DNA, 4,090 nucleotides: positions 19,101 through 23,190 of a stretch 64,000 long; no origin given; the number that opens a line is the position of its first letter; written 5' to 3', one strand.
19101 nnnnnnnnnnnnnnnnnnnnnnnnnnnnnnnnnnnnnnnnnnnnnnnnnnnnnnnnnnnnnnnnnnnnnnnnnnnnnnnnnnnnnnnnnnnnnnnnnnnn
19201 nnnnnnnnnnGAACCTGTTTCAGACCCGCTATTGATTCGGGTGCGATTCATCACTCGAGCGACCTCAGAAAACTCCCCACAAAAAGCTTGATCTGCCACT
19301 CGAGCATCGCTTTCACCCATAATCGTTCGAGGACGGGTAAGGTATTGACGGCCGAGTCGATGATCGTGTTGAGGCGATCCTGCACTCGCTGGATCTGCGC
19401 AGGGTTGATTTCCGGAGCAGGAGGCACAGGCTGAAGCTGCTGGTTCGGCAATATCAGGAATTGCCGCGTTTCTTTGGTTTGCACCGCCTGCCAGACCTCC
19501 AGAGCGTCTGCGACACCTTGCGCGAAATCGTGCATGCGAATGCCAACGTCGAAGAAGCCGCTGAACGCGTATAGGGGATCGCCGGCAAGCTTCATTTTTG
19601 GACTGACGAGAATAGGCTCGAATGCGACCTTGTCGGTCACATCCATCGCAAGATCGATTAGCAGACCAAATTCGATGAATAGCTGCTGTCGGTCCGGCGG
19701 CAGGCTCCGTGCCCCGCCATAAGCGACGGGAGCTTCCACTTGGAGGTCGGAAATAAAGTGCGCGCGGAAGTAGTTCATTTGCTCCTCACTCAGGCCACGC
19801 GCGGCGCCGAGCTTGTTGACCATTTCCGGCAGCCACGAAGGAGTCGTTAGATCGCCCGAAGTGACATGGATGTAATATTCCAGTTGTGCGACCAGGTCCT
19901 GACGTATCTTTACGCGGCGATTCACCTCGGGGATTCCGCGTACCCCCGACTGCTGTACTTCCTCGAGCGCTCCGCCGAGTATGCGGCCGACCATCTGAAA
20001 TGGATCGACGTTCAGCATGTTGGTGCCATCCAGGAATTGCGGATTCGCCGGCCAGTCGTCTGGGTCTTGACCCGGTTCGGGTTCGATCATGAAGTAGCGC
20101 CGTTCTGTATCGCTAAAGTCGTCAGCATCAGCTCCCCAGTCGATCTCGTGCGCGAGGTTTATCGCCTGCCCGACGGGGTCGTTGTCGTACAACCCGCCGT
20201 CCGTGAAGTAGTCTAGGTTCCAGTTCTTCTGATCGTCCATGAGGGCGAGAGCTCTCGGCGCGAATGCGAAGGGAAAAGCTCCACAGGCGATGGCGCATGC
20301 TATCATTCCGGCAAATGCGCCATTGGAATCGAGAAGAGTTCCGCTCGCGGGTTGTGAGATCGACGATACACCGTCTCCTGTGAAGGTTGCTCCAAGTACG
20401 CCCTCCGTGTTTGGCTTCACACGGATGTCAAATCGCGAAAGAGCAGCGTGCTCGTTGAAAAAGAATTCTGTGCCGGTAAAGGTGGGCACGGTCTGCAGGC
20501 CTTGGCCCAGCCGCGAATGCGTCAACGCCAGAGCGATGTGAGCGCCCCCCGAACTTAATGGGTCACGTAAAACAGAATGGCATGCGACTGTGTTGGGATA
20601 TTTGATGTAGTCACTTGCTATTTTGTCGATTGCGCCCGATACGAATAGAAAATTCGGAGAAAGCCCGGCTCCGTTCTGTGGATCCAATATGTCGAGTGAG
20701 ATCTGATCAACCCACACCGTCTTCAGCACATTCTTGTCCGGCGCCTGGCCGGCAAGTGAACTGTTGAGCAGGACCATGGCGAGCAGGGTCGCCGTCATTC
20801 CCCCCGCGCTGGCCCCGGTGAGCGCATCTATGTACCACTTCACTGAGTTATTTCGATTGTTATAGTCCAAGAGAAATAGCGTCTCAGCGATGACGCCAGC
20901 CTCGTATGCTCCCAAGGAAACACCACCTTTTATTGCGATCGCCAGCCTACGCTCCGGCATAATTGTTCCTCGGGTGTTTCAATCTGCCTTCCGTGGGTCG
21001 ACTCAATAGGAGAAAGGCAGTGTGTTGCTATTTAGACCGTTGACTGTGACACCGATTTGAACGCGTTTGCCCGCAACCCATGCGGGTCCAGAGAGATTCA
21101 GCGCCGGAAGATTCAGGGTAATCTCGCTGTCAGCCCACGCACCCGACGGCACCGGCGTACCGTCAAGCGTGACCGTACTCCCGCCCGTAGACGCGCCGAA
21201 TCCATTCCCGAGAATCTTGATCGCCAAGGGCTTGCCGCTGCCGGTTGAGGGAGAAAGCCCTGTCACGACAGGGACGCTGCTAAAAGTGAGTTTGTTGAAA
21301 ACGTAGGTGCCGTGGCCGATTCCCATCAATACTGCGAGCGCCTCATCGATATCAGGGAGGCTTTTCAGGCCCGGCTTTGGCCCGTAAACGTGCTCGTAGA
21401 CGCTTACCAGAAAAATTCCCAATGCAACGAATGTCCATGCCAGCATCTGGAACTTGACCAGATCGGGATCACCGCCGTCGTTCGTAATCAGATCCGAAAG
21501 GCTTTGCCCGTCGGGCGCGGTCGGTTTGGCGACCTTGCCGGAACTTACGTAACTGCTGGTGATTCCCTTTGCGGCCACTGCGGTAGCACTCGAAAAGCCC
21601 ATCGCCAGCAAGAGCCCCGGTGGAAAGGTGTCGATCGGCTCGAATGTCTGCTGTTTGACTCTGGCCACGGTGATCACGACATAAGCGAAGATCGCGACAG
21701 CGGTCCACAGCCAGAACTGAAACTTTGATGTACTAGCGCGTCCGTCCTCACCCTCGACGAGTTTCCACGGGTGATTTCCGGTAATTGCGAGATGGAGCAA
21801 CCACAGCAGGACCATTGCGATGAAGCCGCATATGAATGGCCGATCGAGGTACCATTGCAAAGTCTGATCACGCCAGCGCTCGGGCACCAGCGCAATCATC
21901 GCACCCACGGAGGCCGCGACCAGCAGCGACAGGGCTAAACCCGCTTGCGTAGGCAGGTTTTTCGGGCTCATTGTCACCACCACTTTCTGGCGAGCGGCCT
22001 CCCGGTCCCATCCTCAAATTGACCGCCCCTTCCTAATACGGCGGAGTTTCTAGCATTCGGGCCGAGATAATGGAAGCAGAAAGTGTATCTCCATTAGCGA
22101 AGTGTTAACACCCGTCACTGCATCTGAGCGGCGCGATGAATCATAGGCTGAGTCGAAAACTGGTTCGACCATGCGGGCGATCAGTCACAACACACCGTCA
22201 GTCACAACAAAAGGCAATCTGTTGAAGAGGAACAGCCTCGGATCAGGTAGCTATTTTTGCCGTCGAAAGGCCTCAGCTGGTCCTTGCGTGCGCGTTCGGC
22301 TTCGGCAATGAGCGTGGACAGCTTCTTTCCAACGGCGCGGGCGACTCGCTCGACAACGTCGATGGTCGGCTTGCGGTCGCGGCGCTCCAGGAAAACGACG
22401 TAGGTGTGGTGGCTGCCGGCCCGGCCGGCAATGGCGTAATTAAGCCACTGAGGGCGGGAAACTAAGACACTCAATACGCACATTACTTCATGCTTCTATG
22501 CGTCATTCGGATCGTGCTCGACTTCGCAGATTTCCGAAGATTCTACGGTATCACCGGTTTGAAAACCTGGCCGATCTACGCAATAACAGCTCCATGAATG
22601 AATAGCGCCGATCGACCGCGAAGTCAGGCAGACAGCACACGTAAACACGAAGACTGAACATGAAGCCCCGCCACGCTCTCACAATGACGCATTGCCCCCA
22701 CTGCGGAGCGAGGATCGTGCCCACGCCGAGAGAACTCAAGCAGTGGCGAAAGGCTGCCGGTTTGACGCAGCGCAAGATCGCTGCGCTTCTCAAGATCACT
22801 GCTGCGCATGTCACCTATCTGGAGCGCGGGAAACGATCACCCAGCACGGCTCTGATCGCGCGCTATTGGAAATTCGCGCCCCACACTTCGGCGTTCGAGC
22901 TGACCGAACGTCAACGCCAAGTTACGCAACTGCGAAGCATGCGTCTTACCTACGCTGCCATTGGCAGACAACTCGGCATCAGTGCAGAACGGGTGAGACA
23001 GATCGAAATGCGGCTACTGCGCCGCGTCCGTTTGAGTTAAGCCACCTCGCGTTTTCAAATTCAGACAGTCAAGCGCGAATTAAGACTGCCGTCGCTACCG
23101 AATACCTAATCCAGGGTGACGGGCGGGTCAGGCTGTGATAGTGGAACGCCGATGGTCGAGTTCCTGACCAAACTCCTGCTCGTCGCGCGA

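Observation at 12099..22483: Candidate undescribed multi-gene conflict/defence-type operon: XRE regulator, TM+IPT/TIG protein, patatin phospholipase, lipoprotein, small helical protein, large signal-peptide/TM protein, CHAT-protease protein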

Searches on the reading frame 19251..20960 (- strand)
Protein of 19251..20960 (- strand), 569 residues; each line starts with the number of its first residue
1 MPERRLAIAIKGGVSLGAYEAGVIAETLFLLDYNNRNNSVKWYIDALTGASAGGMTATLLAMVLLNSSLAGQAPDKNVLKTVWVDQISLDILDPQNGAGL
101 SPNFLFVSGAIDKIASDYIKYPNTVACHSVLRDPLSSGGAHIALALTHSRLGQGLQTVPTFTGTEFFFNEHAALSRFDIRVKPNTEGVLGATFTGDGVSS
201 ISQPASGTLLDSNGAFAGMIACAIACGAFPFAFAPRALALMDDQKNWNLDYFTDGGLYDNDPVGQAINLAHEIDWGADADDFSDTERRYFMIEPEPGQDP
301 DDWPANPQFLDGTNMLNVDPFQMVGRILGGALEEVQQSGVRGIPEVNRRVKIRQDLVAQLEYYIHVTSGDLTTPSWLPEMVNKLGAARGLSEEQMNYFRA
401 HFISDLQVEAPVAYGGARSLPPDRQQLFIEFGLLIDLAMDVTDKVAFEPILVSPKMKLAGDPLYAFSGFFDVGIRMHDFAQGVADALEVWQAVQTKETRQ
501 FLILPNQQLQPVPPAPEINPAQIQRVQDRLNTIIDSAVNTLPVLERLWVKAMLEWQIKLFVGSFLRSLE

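Call 4: search_protein_families(library=pfam, proteins=[window:19251-20960:-], max_evalue=0.1)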
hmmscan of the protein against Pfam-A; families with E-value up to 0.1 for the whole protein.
window:19251-20960:- (569 aa): 1 family
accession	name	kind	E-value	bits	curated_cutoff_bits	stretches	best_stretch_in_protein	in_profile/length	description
PF01734.28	Patatin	-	4e-13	50.5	27.7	2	9-62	2-46/191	Patatin-like phospholipase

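Call 5: search_protein_families(library=padloc, proteins=[window:19251-20960:-], max_evalue=0.1)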
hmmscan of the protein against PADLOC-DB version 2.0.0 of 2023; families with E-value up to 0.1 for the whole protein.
window:19251-20960:- (569 aa): 2 families
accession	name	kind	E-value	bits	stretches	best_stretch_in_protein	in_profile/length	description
PDLC00758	Effector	-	0.0056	14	0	219-268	152-194/331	Phospholipase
PDLC00757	Effector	-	0.007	13.7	0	8-62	13-62/331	Phospholipase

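Call 6: search_protein_families(library=ncbifam, proteins=[window:19251-20960:-], max_evalue=0.1)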
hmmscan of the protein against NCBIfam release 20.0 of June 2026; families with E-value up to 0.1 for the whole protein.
window:19251-20960:- (569 aa): 2 families
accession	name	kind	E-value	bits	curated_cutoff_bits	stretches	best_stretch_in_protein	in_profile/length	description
TIGR03607.1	TIGR03607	subfamily_domain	6e-11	42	262.45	2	3-92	1-106/732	patatin-like protein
NF041079.1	CBASS_lipase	equivalog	0.051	12.8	200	0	8-63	4-54/317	CBASS cGAMP-activated phospholipase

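Call 104: search_solved_structures(query=window:19251-20960:-, max_evalue=0.1)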
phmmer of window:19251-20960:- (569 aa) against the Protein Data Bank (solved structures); distinct sequences matched with E-value up to 0.1: 0.

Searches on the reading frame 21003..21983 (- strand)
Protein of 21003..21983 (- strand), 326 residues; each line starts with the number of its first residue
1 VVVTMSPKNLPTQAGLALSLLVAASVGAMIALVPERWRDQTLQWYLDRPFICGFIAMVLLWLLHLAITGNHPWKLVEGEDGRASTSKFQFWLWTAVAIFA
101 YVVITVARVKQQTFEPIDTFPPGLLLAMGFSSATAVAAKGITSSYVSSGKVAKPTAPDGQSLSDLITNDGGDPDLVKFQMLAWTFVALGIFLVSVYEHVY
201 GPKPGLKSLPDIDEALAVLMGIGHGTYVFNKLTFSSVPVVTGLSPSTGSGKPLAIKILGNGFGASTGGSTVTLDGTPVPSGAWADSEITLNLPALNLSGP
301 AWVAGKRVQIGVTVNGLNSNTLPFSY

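Call 4: search_protein_families(library=pfam, proteins=[window:21003-21983:-], max_evalue=0.1)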
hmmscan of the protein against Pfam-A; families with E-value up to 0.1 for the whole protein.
window:21003-21983:- (326 aa): 2 families
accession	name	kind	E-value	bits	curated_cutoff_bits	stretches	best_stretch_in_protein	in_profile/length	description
PF01833.30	TIG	-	3e-09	37.2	20.9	1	238-326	1-84/84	IPT/TIG domain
PF10841.13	DUF2644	-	0.011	16.5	22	0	75-103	2-32/59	Protein of unknown function (DUF2644)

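Call 5: search_protein_families(library=padloc, proteins=[window:21003-21983:-], max_evalue=0.1)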
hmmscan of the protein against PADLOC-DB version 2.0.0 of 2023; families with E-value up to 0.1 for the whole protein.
window:21003-21983:- (326 aa): 0 families

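Call 6: search_protein_families(library=ncbifam, proteins=[window:21003-21983:-], max_evalue=0.1)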
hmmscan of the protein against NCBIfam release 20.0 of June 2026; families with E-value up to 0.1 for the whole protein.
window:21003-21983:- (326 aa): 1 family
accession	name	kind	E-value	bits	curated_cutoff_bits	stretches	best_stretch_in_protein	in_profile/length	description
NF058597.1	CoaZ_rpt_PGGG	domain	0.00029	20.8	30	1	237-303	2-67/88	choice-of-anchor Z repeating domain-containing protein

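Call 115: search_dna_similar(query=window:21003-21971:-, collection=plasmids, mode=protein, max_evalue=0.00001, max_rows=10)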
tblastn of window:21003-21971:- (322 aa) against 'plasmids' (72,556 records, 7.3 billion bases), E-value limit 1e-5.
Records with a match: 2; places in all: 2; records where one place covers at least 80% of the query: 0.
Best place of each record, by identity: <60% 2.
By first word of the organism name: Streptomyces 1; Gloeothece 1.
By predicted mobility (MOB-suite, as given by PLSDB): non-mobilizable 2.
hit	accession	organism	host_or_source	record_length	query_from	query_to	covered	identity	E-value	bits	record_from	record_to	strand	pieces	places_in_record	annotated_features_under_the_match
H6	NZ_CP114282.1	Streptomyces aurantiacus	cell culture,Gobi habitat soil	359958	33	242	65%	30.8%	9e-10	67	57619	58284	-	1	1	IPT/TIG domain-containing protein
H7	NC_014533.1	Gloeothece verrucosa PCC 7822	fresh water in rice field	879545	47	227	56%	28.8%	4e-10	68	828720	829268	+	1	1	hypothetical protein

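Call 117: get_annotated_region(hit=H6, flank=8000)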
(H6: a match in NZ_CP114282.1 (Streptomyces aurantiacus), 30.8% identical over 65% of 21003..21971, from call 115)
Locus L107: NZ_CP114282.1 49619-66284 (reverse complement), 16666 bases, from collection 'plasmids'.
description: Streptomyces aurantiacus strain Qhu-M197 plasmid unnamed, complete sequence
organism: Streptomyces aurantiacus (NCBI taxid 47760)
taxonomy: Bacteria; Actinomycetota; Actinomycetes; Kitasatosporales; Streptomycetaceae; Streptomyces; Streptomyces aurantiacus
host: -; source: cell culture,Gobi habitat soil; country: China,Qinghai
typing (MOB-suite, as given by PLSDB): non-mobilizable
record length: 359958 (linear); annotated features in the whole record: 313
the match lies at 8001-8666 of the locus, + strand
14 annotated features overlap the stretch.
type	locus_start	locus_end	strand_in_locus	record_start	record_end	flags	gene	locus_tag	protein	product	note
CDS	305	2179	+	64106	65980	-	-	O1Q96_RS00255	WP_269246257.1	DNA/RNA helicase domain-containing protein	-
CDS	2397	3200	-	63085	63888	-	-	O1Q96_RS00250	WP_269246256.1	N-6 DNA methylase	GO:0006306 - DNA methylation [Evidence IEA]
CDS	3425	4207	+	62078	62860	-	-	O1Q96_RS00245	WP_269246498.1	thiopeptide-type bacteriocin biosynthesis protein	-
CDS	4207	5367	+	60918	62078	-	-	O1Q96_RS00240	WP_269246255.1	lanthionine synthetase C family protein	-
CDS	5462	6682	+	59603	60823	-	fxlM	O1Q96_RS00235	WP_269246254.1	methyltransferase, FxLD system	-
CDS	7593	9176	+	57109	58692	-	-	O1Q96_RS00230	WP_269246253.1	IPT/TIG domain-containing protein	-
CDS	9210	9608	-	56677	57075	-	-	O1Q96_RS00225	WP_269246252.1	hypothetical protein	-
CDS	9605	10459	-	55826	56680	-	-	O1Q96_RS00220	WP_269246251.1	IS5 family transposase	-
CDS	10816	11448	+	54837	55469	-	-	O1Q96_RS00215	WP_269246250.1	hypothetical protein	-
CDS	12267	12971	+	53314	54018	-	lexA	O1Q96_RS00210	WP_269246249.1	transcriptional repressor LexA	GO:0006282 - regulation of DNA repair [Evidence IEA]; GO:0006355 - regulation of DNA-templated transcription [Evidence ...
CDS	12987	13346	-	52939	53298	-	-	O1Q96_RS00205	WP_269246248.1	hypothetical protein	-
CDS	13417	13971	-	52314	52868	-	-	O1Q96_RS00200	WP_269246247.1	hypothetical protein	-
CDS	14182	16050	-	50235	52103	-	-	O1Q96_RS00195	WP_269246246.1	ATP-dependent helicase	-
CDS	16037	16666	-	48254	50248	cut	-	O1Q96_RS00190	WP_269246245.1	AAA family ATPase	-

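Call 118: get_annotated_region(hit=H7, flank=8000)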
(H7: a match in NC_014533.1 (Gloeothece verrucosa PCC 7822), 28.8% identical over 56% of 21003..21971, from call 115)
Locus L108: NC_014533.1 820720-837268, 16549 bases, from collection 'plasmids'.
description: Gloeothece verrucosa PCC 7822 plasmid Cy782201, complete sequence
organism: Gloeothece verrucosa PCC 7822 (NCBI taxid 497965)
taxonomy: Bacteria; Cyanobacteriota; Cyanophyceae; Chroococcales; Aphanothecaceae; Gloeothece; Gloeothece verrucosa; Gloeothece verrucosa PCC 7822
host: -; source: fresh water in rice field; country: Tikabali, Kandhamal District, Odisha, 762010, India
typing (MOB-suite, as given by PLSDB): non-mobilizable; mating-pair formation MPF_T
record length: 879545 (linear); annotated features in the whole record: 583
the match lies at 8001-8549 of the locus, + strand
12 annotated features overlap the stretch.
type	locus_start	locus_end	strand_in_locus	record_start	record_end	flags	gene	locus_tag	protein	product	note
CDS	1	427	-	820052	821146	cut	-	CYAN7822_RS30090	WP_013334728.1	amidohydrolase family protein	-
CDS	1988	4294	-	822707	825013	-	-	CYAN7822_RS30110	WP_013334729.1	TOMM precursor leader peptide-binding protein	-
CDS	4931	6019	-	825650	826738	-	-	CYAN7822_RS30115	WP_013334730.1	IS630 family transposase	-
CDS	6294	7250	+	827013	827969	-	-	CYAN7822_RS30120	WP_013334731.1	hypothetical protein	-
CDS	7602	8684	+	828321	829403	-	-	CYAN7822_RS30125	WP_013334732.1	hypothetical protein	-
CDS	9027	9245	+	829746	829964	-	-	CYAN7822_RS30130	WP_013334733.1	DUF2281 domain-containing protein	-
CDS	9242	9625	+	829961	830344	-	-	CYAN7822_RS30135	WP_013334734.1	type II toxin-antitoxin system VapC family toxin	-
CDS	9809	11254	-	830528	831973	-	-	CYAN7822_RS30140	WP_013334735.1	NF041680 family putative transposase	-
CDS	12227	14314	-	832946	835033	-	-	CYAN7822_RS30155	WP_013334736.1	RAMP superfamily CRISPR-associated protein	-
CDS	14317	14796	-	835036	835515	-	-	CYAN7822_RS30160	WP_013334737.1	hypothetical protein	-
CDS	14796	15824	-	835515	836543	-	cmr4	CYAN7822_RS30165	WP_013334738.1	type III-B CRISPR module RAMP protein Cmr4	GO:0043571 - maintenance of CRISPR repeat elements [Evidence IEA]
CDS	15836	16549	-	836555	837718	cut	-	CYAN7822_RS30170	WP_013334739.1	type III-B CRISPR module-associated Cmr3 family protein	-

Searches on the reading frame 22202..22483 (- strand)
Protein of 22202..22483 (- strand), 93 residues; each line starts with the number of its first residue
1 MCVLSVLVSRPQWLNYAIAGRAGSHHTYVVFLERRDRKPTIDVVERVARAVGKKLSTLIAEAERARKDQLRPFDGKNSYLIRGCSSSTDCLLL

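Call 4: search_protein_families(library=pfam, proteins=[window:22202-22483:-], max_evalue=0.1)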
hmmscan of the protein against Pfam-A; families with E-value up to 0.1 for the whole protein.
window:22202-22483:- (93 aa): 3 families
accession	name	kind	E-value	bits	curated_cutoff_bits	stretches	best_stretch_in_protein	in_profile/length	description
PF01381.28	HTH_3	-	0.00086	19.7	23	1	18-56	15-53/55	Helix-turn-helix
PF02576.22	RimP_N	-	0.047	14.5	22.7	1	21-56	20-54/73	RimP N-terminal domain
PF13560.12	HTH_31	-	0.069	13.9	27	0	17-52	19-55/64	Helix-turn-helix domain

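Call 5: search_protein_families(library=padloc, proteins=[window:22202-22483:-], max_evalue=0.1)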
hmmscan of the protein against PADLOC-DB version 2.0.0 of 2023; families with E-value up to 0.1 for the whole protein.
window:22202-22483:- (93 aa): 4 families
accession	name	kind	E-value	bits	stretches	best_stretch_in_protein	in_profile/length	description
PDLC03665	Control_protein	-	5.9e-05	21.3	1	17-60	27-70/77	control protein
PDLC04142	capH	-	7e-05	21.8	1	18-71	25-74/103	capH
PDLC02926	HTH_VI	-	0.00011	20.4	1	18-67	20-69/92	-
PDLC03671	Control_protein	-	0.021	13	1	18-59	33-74/84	control protein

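Call 6: search_protein_families(library=ncbifam, proteins=[window:22202-22483:-], max_evalue=0.1)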
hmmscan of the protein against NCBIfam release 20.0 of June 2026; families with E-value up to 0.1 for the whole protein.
window:22202-22483:- (93 aa): 0 families

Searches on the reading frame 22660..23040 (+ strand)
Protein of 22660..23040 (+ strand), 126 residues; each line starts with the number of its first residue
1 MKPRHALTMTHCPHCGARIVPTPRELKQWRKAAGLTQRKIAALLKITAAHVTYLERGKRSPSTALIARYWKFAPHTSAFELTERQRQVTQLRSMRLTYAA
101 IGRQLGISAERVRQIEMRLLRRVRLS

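Call 49: search_protein_families(library=pfam, proteins=[window:22660-23040:+], max_evalue=0.01)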
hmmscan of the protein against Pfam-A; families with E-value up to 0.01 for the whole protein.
window:22660-23040:+ (126 aa): 11 families
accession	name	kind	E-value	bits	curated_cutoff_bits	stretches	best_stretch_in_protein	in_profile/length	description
PF04545.22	Sigma70_r4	-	1.6e-11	43.9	24.1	1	80-124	4-49/50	Sigma-70, region 4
PF13560.12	HTH_31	-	3.4e-11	43.7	27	1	24-68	4-49/64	Helix-turn-helix domain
PF01381.28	HTH_3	-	2e-10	41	23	1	26-66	1-41/55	Helix-turn-helix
PF13413.12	HTH_25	-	8.6e-06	25.9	24.6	1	26-58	2-34/62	Helix-turn-helix domain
PF13744.12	HTH_37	-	6.7e-05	23.1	27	1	27-58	24-55/80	Helix-turn-helix domain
PF13384.12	HTH_23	-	0.00033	20.8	24.6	0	83-115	6-37/50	Homeodomain-like domain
PF08281.18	Sigma70_r4_2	-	0.00089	19.3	25.7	0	80-114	10-45/54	Sigma-70, region 4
PF00196.25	GerE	-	0.0009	19.3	23.5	0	81-113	3-35/57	Bacterial regulatory proteins, luxR family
PF13412.12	HTH_24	-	0.0024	17.8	21.9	0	31-53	14-36/48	Winged helix-turn-helix DNA-binding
PF13518.12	HTH_28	-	0.0038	17.7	25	0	86-119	4-36/52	Helix-turn-helix domain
PF13404.12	HTH_AsnC-type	-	0.0055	16.9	27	0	95-113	17-35/42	AsnC-type helix-turn-helix domain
